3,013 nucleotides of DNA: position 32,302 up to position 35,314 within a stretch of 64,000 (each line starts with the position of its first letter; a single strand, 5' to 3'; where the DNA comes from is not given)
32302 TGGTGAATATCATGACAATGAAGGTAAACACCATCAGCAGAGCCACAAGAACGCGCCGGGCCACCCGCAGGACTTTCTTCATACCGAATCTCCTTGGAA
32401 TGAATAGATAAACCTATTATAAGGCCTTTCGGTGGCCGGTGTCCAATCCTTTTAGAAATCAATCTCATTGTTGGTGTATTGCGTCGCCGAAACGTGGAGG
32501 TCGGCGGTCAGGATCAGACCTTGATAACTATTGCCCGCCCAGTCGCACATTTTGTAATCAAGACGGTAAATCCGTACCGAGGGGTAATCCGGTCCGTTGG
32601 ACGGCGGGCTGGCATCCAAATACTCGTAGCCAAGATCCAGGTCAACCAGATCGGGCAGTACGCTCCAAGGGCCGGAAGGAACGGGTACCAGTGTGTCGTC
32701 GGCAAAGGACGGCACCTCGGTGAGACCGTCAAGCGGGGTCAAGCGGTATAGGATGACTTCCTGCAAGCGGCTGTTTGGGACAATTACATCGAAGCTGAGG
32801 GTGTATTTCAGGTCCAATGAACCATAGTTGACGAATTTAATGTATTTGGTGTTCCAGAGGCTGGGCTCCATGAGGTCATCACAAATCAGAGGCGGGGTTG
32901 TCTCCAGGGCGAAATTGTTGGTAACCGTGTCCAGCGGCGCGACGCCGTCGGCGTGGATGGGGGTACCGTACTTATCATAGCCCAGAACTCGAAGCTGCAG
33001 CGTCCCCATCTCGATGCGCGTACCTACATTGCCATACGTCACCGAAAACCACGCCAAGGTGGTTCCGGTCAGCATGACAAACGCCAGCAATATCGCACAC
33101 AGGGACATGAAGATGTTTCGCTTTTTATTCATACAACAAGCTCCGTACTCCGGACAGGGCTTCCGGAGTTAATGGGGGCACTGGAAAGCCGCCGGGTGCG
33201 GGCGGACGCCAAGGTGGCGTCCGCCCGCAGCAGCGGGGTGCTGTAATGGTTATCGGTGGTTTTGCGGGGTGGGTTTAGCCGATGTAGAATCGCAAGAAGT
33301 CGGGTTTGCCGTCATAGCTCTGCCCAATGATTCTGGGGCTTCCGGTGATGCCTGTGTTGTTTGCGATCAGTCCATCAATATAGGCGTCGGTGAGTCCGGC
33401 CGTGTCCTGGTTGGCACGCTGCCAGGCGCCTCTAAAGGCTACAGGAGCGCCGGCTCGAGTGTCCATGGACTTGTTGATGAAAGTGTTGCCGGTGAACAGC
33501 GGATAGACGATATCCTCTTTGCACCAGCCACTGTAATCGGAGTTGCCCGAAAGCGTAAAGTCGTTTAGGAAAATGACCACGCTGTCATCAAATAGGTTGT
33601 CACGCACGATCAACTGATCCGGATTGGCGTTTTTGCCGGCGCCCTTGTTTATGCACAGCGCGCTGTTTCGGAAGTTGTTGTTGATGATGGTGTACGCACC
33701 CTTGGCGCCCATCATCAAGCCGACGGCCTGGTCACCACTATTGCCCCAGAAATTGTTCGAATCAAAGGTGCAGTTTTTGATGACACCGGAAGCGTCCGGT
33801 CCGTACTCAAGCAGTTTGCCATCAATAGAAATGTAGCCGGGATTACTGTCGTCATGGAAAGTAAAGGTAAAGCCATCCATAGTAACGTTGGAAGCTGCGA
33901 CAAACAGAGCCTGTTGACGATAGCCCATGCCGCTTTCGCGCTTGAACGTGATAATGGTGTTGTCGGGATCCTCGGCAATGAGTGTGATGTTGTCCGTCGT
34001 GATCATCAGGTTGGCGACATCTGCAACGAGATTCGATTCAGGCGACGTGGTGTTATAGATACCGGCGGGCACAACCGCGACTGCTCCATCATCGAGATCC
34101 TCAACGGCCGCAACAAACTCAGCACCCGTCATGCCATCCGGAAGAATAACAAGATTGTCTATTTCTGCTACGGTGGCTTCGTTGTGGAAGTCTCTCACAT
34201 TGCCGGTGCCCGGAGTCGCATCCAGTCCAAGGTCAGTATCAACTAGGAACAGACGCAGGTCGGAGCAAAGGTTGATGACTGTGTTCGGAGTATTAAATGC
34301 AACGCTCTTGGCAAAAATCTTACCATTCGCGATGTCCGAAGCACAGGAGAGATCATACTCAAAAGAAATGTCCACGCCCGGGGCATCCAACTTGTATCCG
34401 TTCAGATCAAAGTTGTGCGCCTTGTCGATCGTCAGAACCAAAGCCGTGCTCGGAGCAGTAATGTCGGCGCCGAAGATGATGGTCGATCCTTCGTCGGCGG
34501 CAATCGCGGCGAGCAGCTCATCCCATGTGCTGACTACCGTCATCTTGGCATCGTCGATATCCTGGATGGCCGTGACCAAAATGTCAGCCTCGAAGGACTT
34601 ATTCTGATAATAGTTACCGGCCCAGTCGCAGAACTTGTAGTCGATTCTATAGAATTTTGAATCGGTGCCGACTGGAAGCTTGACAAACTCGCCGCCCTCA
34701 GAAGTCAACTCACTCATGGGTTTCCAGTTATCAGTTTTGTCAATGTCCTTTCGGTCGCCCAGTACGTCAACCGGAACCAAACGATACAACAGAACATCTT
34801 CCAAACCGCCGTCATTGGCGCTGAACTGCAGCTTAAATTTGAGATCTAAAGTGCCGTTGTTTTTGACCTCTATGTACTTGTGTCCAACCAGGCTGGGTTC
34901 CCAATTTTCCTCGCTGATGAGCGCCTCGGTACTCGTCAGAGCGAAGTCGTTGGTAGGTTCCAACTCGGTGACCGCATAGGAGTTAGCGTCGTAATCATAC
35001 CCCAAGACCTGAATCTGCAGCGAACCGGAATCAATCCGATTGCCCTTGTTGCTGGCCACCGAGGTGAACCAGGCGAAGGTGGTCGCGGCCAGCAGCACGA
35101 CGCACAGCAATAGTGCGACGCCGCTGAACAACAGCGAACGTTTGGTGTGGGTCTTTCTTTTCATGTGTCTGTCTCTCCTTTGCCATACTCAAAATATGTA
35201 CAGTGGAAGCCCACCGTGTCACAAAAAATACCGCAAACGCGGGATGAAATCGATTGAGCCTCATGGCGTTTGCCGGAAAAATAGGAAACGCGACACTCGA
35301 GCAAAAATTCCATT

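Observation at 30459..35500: Four-gene SipW/TasA-like fibre operon inserted into the conserved tig-clpP-clpX / lon-engB block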

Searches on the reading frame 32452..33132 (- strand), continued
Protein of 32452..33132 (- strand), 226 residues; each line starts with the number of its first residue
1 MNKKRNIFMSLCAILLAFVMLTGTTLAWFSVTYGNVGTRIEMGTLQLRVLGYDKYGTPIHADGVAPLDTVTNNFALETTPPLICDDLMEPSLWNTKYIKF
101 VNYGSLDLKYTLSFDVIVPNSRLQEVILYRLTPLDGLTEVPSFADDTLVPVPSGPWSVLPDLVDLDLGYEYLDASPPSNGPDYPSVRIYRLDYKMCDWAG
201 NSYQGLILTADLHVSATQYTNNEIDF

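Call 60: search_protein_families(library=ncbifam, alignment_id=A2, max_evalue=0.01)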
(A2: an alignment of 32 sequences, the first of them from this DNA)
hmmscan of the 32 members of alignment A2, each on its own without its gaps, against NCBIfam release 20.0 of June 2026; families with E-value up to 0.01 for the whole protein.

A. member 1, seq(226 aa): 0 families

B. families by the number of members that match (of 32 scanned): 4 families
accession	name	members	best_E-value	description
TIGR04088.1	cognate_SipW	24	1e-06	SipW-dependent-type signal peptide-containing protein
TIGR04090.1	exp_by_SipW_IV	8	1.2e-05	BsaA family SipW-dependent biofilm matrix protein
NF046066.1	BioflmMtrxTasA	2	0.00027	biofilm matrix protein TasA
TIGR04089.1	exp_by_SipW_III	2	0.0023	alternate-type signal peptide domain-containing protein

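Call 81: search_protein_families(library=pfam, proteins=[L083:10649-11839:+], max_evalue=10)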
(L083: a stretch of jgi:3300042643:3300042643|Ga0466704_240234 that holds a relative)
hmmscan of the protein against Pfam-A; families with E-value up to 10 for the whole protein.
L083:10649-11839:+ (397 aa): 1 family
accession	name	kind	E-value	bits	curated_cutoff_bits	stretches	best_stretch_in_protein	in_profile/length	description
PF13229.12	Beta_helix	-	0.0064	16.6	25.9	1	207-384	11-155/158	Right handed beta helix region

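Call 88: find_encoding_contigs(protein=P0035, flank=9000, max_places=3)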
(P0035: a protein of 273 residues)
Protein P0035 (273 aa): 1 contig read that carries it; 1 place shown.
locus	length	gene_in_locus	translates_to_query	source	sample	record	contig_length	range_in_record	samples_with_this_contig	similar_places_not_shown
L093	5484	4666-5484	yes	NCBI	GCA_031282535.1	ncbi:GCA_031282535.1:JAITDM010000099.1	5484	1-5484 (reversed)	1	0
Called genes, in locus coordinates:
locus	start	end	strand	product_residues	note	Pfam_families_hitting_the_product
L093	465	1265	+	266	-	PF03807:F420_oxidored, PF14748:P5CR_dimer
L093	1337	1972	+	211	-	PF01944:SpoIIM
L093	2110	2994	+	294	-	PF02899:Phage_int_SAM_1, PF00589:Phage_integrase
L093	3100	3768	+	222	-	PF24675:NpmA (weak), PF02390:Methyltransf_4, PF08241:Methyltransf_11 (weak), PF13649:Methyltransf_25, PF13847:Methyltransf_31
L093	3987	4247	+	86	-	PF12116:SpoIIID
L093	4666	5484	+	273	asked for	?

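Call 89: find_encoding_contigs(protein=P0081, flank=9000, max_places=3)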
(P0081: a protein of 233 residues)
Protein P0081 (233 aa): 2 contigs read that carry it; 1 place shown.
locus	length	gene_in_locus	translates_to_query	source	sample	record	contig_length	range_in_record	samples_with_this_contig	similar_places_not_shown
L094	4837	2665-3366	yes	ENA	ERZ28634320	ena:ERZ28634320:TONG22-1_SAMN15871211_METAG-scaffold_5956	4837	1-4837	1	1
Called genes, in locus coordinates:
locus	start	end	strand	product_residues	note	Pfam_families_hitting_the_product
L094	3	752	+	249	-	?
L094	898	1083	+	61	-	PF01165:Ribosomal_S21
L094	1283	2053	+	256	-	-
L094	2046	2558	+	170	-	PF10502:Peptidase_S26 (weak)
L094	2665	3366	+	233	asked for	PF12389:Peptidase_M73 (weak)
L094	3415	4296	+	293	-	-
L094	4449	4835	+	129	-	?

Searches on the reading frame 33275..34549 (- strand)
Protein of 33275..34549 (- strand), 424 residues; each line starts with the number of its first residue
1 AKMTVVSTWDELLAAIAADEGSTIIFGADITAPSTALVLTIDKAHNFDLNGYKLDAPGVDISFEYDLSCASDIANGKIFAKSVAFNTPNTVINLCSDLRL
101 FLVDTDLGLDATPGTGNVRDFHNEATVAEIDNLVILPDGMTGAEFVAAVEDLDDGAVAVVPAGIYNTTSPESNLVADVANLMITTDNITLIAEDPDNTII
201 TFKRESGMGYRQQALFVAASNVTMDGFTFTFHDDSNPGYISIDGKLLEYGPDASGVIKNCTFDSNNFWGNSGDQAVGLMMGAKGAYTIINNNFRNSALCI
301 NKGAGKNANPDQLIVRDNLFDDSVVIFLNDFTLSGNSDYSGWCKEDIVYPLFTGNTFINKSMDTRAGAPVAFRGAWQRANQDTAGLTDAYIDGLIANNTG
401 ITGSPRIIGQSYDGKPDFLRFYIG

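Call 48: search_solved_structures(query=window:33275-34549:-, max_evalue=10, show_alignments=0)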
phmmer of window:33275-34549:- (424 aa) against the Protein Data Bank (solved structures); distinct sequences matched with E-value up to 10: 0.

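Call 81: search_protein_families(library=pfam, proteins=[window:33278-34549:-], max_evalue=10)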
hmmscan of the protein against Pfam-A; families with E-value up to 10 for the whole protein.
window:33278-34549:- (424 aa): 1 family
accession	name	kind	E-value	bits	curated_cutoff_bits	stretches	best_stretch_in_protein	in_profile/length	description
PF20585.4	Pectate_lyase_5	-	0.00012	22.7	24.3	1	5-74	3-62/126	Putative pectate lyase-like adhesive domain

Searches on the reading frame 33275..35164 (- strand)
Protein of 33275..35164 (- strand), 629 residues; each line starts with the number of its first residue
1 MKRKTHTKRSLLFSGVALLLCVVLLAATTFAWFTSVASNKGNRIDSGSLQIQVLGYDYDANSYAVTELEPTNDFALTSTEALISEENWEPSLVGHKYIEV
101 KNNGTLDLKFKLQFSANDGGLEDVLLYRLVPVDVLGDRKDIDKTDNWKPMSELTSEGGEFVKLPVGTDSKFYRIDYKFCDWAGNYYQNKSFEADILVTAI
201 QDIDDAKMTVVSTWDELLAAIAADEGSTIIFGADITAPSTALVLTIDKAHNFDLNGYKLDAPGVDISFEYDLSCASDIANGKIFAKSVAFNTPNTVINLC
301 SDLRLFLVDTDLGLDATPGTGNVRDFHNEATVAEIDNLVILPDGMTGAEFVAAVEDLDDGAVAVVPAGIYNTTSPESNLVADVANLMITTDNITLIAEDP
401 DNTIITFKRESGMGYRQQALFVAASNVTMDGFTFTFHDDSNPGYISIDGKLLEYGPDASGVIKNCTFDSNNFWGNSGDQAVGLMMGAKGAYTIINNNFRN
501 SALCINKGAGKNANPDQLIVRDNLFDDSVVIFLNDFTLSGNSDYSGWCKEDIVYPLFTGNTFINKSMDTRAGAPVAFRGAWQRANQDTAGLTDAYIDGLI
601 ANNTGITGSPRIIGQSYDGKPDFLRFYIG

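Call 3: search_protein_families(library=pfam, proteins=[window:33275-35164:-], max_evalue=1)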
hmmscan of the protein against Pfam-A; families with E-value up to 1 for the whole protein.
window:33275-35164:- (629 aa): 1 family
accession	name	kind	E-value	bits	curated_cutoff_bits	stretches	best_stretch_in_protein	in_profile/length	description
PF20585.4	Pectate_lyase_5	-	0.00016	22.2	24.3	1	210-272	3-62/126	Putative pectate lyase-like adhesive domain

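Call 4: search_protein_families(library=ncbifam, proteins=[window:33275-35164:-], max_evalue=1)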
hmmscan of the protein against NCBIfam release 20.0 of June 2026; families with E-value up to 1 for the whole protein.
window:33275-35164:- (629 aa): 3 families
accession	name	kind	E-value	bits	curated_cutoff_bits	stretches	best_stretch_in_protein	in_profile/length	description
TIGR04088.1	cognate_SipW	domain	0.028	14.6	19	1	17-38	2-24/34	SipW-dependent-type signal peptide-containing protein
TIGR04090.1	exp_by_SipW_IV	subfamily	0.09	12.5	60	1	71-114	35-78/241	BsaA family SipW-dependent biofilm matrix protein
TIGR04247.1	NosD_copper_fam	subfamily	0.12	11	300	1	463-527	202-261/377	nitrous oxide reductase family maturation protein NosD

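Call 11: find_homologous_proteins(query=window:33275-35164:-, max_evalue=0.001)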
Query window:33275-35164:- (629 aa): 4 proteins with E <= 0.001 among 8000 candidates.
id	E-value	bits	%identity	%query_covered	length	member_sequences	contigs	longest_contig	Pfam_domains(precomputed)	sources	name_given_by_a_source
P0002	0.0e+0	1423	100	100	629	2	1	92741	-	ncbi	-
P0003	2.6e-8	51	36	21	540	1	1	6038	-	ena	-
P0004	1.5e-6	45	37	17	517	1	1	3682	-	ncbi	-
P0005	1.9e-5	42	32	32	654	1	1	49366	PF13229.13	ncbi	-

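Call 30: find_encoding_contigs(protein=P0002, flank=10000, max_places=3)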
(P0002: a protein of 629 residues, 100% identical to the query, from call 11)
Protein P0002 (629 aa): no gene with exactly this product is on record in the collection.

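Call 58: predict_structure(alignment_id=A5)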
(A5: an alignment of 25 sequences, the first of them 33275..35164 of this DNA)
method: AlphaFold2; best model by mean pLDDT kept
length: 629 residues; sequences in the alignment: 25
mean_pLDDT: 63.1   pTM: 0.45
mean pLDDT of the five models: 63.1, 62.4, 61.8, 61.0, 56.8
residues with pLDDT >= 90: 108; 70-90: 199; 50-70: 90; < 50: 232
segments of 3 or more residues with pLDDT < 50: 1-3, 32-44, 310-417, 449-455, 472-478, 536-629
pLDDT, mean of each block of 10 residues (from residue 1): 55 86 76 37 61 89 65 77 88 92 90 85 90 85 79 81 89 93 83 88 82 94 91 91 94 91 93 83 91 83 76 36 25 24 23 28 32 33 31 39 42 44 69 71 58 53 80 49 70 82 61 63 70 50 30 28 30 31 34 33 31 34 32
secondary structure, 60 per line:
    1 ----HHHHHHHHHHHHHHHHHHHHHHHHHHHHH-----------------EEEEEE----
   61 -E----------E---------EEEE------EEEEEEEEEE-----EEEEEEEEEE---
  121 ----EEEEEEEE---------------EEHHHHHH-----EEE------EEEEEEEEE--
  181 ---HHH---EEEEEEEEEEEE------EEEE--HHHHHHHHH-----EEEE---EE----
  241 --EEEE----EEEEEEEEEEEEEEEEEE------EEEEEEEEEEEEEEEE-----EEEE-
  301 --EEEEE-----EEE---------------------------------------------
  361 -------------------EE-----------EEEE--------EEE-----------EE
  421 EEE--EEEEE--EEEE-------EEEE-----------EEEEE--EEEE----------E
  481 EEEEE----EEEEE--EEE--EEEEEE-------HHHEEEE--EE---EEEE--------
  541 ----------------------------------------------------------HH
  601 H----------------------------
elements in order: H5-33 E51-56 E83-86 E93-102 E108-117 E125-132 H150-155 E161-163 E170-178 E190-201 E208-211 H214-222 E228-231 E243-246 E251-268 E275-290 E296-299 E303-307 E313-315 E393-396 E405-407 E419-423 E426-430 E433-436 E444-447 E459-463 E466-469 E480-485 E490-494 E497-499 E502-507 E518-521 E529-532

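Call 64: fold_search(model_id=the predicted structure, library=pdb)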
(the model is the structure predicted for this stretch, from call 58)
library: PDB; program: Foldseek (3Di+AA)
matches with E <= 10: 991; with E <= 0.001: 1
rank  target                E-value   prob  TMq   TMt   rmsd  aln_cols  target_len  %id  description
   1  8aur_A                8.7e-04  1.00  0.17  0.43   9.1       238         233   13  Cryo-EM structure of a TasA fibre (released 2022-11-30)
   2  3ac0_A                1.7e-03  0.72  0.10  0.08  13.4       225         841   12  Crystal structure of Beta-glucosidase from Kluyveromyces marxianus in complex with glucose (released 2010-08-11)
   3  8bwk_C                4.4e-03  0.35  0.10  0.08  21.6       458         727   12  Metagenomic derived PL6 alginate lyase (released 2023-12-20)
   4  7ueg_A                6.6e-03  1.00  0.15  0.42  10.2       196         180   10  Cryo-EM of bundling pili from Pyrobaculum calidifontis (released 2022-06-29)
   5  3ac0_C                8.5e-03  0.54  0.10  0.08  10.5       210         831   12  Crystal structure of Beta-glucosidase from Kluyveromyces marxianus in complex with glucose (released 2010-08-11)
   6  7l2z_A                1.0e-02  0.69  0.11  0.11  16.9       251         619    8  Bacterial cellulose synthase BcsB hexamer (released 2021-03-24)
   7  9b8v_G                1.0e-02  0.69  0.11  0.11  16.9       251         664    8  AlphaFold2 informed cryo-EM model of the E. coli cellulose synthase BcsAG3B6 complex (released 2025-02-19)
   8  4b5z                  1.1e-02  0.80  0.09  0.16  19.4       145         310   12  Structure of the apo-rFnBPA(189-505) from Staphylococcus aureus (released 2013-10-09)
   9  7bbv_A                1.1e-02  0.72  0.11  0.21  16.0       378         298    9  Pectate lyase B from Verticillium dahliae (released 2022-07-13)
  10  7knc                  2.2e-02  0.20  0.09  0.06  20.0       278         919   10  Crystal structure of the GH31 alpha-xylosidase (Xac1773) from Xanthomonas citri (released 2021-05-26)
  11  8bwk_D                2.6e-02  0.15  0.09  0.09  20.4       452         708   12  Metagenomic derived PL6 alginate lyase (released 2023-12-20)
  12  6bqm                  2.9e-02  0.90  0.10  0.13   7.0       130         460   12  Secreted serine protease VesC from Vibrio cholerae (released 2018-11-28)
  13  5c1c                  3.4e-02  0.23  0.10  0.19  17.1       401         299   11  Crystal Structure of the Pectin Methylesterase from Aspergillus niger in Deglycosylated Form (released 2015-07-01)
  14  4i3g_B                4.1e-02  0.66  0.11  0.10  10.3       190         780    6  Crystal Structure of DesR, a beta-glucosidase from Streptomyces venezuelae in complex with D-glucose. (released 2013-02-20)
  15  3nru_D                4.3e-02  0.87  0.12  0.32   7.1       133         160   11  Ligand binding domain of EPHA7 (released 2010-12-08)
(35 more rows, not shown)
